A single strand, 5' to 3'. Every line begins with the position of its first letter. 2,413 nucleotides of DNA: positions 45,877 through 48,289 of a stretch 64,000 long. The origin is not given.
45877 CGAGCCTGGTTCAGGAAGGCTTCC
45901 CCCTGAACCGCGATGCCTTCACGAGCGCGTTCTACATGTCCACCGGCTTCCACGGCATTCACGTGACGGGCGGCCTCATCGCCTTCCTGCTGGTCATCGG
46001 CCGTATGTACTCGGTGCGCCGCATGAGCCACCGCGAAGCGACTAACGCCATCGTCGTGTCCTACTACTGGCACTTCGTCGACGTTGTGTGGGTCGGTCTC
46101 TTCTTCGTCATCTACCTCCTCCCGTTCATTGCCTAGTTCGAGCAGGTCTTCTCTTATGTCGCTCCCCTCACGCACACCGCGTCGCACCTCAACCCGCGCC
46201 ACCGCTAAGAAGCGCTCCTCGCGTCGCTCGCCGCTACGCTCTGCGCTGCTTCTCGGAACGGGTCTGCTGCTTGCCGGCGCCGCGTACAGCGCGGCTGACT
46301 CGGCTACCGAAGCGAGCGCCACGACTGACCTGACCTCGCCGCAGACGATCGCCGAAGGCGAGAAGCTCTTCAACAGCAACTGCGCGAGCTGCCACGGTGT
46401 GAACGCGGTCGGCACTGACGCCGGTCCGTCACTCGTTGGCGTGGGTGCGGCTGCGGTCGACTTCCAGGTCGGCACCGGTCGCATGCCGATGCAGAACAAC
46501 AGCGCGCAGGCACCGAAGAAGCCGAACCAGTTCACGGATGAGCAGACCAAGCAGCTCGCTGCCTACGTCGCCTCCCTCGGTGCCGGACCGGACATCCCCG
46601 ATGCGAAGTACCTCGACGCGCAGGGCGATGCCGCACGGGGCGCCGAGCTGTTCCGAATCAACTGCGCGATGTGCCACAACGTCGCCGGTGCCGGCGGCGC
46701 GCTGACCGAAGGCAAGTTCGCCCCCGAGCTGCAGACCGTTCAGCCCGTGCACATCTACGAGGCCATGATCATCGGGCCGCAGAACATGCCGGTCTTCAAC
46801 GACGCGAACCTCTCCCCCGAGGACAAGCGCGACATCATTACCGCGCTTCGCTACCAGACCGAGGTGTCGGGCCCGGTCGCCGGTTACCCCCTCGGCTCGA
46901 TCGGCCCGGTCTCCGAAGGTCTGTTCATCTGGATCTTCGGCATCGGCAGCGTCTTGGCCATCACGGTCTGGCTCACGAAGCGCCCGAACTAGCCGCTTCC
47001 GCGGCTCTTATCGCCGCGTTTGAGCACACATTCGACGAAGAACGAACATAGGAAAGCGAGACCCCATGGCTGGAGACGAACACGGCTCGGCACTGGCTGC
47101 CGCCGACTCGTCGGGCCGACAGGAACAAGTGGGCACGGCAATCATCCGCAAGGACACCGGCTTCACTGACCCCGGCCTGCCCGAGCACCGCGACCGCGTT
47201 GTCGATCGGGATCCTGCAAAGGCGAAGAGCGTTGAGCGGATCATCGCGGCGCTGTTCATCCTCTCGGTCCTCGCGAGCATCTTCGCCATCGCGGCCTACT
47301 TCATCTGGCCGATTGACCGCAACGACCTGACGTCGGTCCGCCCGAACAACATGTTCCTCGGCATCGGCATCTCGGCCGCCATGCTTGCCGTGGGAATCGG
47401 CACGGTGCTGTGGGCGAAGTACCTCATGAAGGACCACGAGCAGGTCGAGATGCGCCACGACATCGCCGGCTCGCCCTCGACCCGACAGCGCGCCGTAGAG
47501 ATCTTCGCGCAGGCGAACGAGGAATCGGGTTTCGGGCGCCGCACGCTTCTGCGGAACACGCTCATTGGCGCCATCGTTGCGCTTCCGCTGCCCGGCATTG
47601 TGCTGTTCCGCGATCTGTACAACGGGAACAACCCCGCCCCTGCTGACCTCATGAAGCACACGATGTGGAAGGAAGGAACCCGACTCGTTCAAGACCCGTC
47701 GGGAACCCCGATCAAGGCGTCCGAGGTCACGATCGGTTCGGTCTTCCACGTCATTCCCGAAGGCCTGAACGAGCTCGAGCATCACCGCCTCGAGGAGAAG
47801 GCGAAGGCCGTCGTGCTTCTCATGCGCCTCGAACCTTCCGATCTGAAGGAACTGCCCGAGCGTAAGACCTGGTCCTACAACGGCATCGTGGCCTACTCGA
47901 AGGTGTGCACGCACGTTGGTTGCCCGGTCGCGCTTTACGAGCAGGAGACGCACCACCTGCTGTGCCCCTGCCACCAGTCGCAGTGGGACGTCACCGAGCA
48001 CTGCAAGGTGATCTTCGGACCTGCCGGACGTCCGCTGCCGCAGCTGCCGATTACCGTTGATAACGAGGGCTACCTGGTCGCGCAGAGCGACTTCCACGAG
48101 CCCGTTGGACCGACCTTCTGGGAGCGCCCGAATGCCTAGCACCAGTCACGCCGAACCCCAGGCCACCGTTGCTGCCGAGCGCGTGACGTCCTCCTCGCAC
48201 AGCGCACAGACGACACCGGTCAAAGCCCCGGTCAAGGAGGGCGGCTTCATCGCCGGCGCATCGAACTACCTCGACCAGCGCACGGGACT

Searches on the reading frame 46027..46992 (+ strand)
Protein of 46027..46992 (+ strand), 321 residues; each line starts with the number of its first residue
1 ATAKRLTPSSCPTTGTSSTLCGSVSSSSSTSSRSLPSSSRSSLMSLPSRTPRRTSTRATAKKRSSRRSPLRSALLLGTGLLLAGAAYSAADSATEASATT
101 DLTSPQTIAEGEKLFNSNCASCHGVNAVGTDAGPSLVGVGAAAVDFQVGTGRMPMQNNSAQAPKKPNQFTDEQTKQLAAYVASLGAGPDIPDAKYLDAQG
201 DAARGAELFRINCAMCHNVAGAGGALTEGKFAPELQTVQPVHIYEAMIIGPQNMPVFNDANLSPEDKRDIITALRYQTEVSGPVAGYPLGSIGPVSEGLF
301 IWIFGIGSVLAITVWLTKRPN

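Call 30: search_protein_families(library=pfam, proteins=[window:46027-46992:+])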
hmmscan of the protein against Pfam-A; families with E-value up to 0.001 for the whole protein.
window:46027-46992:+ (321 aa): 4 families
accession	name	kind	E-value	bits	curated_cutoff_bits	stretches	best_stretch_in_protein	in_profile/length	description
PF13442.11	Cytochrome_CBB3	-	8.2e-23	81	27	2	201-271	2-65/68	Cytochrome C oxidase, cbb3-type, subunit III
PF00034.26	Cytochrom_C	-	4.4e-16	60.4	21.3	2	108-184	1-89/90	Cytochrome c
PF14495.11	Cytochrom_C550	-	2.6e-07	30.9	27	1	95-124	13-42/136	Cytochrome c-550 domain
PF03150.19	CCP_MauG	-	0.00025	22.1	25.6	0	117-180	22-77/149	Di-haem cytochrome c peroxidase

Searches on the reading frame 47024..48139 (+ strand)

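Call 30: search_protein_families(library=pfam, proteins=[window:47024-48139:+])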
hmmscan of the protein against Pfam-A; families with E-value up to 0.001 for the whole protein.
window:47024-48139:+ (371 aa): 2 families
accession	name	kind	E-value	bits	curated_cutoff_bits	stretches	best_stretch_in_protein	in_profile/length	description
PF19297.4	QcrA_N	-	8.4e-18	65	27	1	57-218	39-205/222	QcrA subunit N-terminal region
PF00355.32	Rieske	-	6.5e-08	32.8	20.3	1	287-342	35-88/88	Rieske [2Fe-2S] domain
